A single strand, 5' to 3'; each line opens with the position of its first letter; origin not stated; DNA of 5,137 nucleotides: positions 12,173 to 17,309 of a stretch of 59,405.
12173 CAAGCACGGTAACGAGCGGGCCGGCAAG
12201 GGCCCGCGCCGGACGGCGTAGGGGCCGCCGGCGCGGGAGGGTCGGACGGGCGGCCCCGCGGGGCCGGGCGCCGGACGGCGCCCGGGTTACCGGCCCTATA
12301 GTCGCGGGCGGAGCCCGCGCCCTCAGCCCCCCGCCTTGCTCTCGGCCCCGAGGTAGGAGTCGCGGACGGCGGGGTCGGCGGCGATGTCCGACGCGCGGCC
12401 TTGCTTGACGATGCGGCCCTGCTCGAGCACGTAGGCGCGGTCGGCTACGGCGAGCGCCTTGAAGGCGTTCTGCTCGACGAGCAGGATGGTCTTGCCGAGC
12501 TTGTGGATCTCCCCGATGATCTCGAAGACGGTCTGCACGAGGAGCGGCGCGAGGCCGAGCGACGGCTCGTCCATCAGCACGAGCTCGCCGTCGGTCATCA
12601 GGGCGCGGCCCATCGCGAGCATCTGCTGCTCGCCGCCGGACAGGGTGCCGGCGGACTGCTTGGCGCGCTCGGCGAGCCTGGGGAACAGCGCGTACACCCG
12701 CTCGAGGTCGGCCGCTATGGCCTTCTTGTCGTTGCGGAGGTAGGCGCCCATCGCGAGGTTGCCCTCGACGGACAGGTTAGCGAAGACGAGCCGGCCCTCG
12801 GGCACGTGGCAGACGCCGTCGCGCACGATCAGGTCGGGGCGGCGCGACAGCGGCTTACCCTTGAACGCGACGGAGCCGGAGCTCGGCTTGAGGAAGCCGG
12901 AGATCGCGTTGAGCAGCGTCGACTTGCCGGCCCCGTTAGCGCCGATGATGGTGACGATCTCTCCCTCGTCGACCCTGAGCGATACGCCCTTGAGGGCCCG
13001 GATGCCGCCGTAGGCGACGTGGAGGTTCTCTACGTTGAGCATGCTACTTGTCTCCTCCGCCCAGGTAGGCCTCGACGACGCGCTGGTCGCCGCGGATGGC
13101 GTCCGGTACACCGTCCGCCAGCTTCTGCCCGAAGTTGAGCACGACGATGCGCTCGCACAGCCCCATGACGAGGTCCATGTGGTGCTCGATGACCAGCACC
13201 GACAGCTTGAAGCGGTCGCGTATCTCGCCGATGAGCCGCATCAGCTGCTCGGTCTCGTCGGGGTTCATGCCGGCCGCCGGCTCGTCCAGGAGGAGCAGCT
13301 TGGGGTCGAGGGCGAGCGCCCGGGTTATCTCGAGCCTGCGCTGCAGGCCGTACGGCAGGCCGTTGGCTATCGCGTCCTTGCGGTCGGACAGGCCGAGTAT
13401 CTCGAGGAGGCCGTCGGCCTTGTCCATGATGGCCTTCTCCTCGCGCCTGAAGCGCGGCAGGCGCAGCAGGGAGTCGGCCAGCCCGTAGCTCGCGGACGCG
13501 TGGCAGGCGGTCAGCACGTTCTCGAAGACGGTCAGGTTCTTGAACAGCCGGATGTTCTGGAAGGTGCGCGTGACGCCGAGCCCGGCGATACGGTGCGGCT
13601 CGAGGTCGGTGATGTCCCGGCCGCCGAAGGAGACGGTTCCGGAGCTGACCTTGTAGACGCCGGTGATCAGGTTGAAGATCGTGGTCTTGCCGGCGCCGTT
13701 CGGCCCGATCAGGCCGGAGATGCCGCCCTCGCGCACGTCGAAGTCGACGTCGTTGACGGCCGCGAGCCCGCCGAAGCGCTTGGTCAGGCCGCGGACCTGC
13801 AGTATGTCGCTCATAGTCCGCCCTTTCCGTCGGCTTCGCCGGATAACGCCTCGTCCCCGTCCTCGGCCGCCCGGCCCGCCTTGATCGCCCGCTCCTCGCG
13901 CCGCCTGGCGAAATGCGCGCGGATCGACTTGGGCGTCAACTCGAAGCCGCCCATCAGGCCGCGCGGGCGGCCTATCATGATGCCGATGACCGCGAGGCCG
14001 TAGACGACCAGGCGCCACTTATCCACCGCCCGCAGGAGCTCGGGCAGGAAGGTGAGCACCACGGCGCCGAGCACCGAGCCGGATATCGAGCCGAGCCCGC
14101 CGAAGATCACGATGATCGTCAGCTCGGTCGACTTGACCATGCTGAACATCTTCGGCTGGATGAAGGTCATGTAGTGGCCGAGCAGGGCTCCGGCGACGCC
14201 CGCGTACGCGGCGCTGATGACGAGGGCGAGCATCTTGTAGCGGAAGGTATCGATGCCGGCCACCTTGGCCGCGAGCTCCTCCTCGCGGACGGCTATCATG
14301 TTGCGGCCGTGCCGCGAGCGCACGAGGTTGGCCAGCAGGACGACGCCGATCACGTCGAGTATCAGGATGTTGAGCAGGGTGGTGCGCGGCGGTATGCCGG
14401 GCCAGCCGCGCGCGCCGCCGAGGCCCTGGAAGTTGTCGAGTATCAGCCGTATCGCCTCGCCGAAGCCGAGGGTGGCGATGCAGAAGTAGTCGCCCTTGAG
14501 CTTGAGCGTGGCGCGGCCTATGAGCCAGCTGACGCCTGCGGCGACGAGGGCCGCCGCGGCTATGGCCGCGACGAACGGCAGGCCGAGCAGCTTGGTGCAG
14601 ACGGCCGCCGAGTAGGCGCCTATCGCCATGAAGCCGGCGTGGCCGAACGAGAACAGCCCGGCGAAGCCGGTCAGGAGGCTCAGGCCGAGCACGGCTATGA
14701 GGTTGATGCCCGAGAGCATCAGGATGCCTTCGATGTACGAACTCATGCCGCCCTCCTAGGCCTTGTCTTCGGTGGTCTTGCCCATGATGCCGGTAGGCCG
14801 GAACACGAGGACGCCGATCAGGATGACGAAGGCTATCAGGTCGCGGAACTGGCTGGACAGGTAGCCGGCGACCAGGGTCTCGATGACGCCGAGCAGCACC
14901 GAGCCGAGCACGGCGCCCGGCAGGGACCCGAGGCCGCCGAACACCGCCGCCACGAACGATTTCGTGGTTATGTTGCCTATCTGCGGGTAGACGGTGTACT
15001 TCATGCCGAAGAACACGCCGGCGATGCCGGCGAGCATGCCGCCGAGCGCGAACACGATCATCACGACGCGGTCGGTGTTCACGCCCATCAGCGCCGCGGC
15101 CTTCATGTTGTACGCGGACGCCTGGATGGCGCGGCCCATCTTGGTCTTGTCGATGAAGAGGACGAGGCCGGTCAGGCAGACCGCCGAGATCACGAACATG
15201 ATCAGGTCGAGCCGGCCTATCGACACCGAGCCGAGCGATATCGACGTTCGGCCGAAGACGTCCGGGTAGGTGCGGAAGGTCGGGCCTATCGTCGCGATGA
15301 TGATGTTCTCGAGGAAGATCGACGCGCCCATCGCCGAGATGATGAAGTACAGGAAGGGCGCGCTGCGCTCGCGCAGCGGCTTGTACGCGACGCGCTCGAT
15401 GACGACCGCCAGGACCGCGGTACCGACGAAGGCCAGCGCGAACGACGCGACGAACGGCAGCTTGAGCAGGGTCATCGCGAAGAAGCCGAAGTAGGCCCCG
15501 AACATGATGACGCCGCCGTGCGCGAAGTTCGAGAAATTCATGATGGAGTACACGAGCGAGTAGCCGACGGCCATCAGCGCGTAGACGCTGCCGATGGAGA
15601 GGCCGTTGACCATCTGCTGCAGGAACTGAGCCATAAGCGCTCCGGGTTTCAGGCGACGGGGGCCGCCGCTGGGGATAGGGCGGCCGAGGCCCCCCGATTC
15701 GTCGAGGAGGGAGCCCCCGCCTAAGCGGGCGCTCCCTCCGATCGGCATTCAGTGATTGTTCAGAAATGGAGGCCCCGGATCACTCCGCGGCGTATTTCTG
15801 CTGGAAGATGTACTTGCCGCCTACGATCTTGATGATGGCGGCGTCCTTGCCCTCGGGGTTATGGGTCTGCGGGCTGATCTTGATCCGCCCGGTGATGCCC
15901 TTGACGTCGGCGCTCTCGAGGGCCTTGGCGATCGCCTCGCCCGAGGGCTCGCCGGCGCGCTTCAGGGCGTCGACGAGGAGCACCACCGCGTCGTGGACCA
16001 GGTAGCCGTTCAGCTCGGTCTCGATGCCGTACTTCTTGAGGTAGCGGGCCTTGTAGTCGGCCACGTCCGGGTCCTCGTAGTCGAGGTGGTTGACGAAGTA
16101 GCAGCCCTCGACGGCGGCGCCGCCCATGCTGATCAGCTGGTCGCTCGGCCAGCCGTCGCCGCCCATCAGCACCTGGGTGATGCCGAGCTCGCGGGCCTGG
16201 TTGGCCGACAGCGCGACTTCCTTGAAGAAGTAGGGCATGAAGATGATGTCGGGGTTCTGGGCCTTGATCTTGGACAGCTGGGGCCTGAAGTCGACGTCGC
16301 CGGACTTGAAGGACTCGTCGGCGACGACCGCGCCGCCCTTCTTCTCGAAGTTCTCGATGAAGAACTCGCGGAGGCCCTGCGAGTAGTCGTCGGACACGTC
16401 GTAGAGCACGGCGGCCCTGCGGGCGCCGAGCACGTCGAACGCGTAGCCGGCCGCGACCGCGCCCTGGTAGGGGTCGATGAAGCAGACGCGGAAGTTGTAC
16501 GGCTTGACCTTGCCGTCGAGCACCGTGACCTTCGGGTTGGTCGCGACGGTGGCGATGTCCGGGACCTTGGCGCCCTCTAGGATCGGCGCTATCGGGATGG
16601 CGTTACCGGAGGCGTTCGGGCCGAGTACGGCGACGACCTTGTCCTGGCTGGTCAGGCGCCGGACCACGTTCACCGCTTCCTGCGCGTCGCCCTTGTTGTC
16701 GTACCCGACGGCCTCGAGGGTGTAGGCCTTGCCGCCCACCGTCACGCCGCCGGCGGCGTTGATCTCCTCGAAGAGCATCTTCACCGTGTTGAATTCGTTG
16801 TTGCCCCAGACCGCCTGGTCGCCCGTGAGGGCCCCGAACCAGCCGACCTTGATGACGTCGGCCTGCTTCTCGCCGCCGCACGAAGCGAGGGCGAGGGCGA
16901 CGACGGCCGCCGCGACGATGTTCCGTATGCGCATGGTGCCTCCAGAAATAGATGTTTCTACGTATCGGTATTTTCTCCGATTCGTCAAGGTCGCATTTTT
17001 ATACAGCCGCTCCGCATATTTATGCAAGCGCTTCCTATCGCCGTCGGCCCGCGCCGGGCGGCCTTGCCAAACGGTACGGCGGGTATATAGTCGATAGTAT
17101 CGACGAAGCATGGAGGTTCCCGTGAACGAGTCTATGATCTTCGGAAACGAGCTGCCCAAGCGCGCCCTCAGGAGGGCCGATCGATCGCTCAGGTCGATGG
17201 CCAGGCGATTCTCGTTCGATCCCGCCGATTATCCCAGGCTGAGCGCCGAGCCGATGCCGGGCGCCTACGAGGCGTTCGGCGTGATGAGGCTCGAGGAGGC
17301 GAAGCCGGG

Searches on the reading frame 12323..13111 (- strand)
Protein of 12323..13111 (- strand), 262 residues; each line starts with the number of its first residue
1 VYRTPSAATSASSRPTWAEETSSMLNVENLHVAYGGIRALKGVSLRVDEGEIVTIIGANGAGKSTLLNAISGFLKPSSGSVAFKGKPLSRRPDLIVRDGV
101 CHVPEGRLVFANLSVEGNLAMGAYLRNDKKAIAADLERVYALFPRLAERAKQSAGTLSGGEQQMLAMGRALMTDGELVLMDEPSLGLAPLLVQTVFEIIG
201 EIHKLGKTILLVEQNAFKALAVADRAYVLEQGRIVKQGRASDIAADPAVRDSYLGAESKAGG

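Call 85: search_protein_families(library=pfam, proteins=[window:12323-13111:-], max_evalue=0.001)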
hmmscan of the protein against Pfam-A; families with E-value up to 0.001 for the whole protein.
window:12323-13111:- (262 aa): 8 families
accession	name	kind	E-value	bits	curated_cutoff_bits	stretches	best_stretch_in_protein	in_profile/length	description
PF00005.33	ABC_tran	-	5.3e-30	105.2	25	1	40-184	1-136/137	ABC transporter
PF13304.12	AAA_21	-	2.7e-09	37.9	27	1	53-73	2-22/304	AAA domain, putative AbiEii toxin, Type IV TA system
PF13555.12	AAA_29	-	1e-06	28.8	27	1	42-83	14-54/61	P-loop containing region of AAA domain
PF13175.12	AAA_15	-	2.2e-05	24.7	32.1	1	38-77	12-50/374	AAA ATPase domain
PF13476.12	AAA_23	-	3.4e-05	25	27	1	36-74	6-43/201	AAA domain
PF02463.25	SMC_N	-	0.00052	19.9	40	0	51-75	25-49/220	RecF/RecN/SMC N terminal domain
PF09818.15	ABC_ATPase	-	0.00092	18.8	23.2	0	45-71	75-100/283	P-loop domain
PF13514.12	AAA_27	-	0.001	19.2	22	0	34-74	11-50/206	AAA domain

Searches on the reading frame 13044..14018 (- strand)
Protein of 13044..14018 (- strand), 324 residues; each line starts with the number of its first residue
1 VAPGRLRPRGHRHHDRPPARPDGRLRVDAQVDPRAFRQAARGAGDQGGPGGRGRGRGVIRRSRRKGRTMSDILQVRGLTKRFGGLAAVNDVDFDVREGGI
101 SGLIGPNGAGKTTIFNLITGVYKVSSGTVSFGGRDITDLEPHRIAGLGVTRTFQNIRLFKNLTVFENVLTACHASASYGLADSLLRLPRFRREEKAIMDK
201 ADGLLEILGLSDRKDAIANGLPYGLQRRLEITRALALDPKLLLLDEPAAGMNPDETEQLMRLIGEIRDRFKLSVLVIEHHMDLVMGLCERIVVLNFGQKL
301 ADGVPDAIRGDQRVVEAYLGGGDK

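Call 85: search_protein_families(library=pfam, proteins=[window:13044-14018:-], max_evalue=0.001)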
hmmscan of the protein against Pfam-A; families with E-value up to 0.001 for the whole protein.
window:13044-14018:- (324 aa): 4 families
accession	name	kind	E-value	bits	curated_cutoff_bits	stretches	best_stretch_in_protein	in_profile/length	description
PF00005.33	ABC_tran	-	2e-29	103.3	25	1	88-248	1-136/137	ABC transporter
PF12399.14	BCA_ABC_TP_C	-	3.5e-09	36.5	25.5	1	298-323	1-26/27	Branched-chain amino acid ATP-binding cassette transporter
PF13304.12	AAA_21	-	1.6e-07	32.1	27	0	101-119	2-20/304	AAA domain, putative AbiEii toxin, Type IV TA system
PF13476.12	AAA_23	-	1.9e-05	25.9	27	1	90-120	12-41/201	AAA domain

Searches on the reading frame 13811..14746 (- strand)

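Call 85: search_protein_families(library=pfam, proteins=[window:13811-14746:-], max_evalue=0.001)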
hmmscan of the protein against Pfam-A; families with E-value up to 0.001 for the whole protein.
window:13811-14746:- (311 aa): 1 family
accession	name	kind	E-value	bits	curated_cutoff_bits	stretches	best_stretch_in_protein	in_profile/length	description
PF02653.21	BPD_transp_2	-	3.8e-42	144.7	26.8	1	5-256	2-268/269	Branched-chain amino acid transport system / permease component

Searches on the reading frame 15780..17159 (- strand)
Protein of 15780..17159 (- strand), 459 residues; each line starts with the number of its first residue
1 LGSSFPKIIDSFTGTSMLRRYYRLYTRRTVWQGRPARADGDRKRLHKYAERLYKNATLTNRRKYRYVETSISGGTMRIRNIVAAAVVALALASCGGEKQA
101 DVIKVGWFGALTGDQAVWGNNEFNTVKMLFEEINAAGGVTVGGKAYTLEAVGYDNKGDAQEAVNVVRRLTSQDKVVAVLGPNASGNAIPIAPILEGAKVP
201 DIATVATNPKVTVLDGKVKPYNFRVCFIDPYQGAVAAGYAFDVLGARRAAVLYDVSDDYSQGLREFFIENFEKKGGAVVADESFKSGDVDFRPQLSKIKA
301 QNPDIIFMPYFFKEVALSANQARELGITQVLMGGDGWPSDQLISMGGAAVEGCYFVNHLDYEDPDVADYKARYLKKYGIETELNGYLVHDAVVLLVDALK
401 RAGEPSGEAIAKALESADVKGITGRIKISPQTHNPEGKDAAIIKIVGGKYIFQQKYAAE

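Call 85: search_protein_families(library=pfam, proteins=[window:15780-17159:-], max_evalue=0.001)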
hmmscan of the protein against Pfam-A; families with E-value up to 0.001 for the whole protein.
window:15780-17159:- (459 aa): 3 families
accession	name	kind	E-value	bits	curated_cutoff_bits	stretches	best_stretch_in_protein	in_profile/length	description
PF13458.12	Peripla_BP_6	-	1.2e-60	206.4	31.7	1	103-443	2-336/343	Periplasmic binding protein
PF01094.35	ANF_receptor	-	7.2e-21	75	25.4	1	131-432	11-338/353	Receptor family ligand binding region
PF13433.12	Peripla_BP_5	-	3.8e-17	62.9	27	2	103-195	1-89/363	Periplasmic binding protein domain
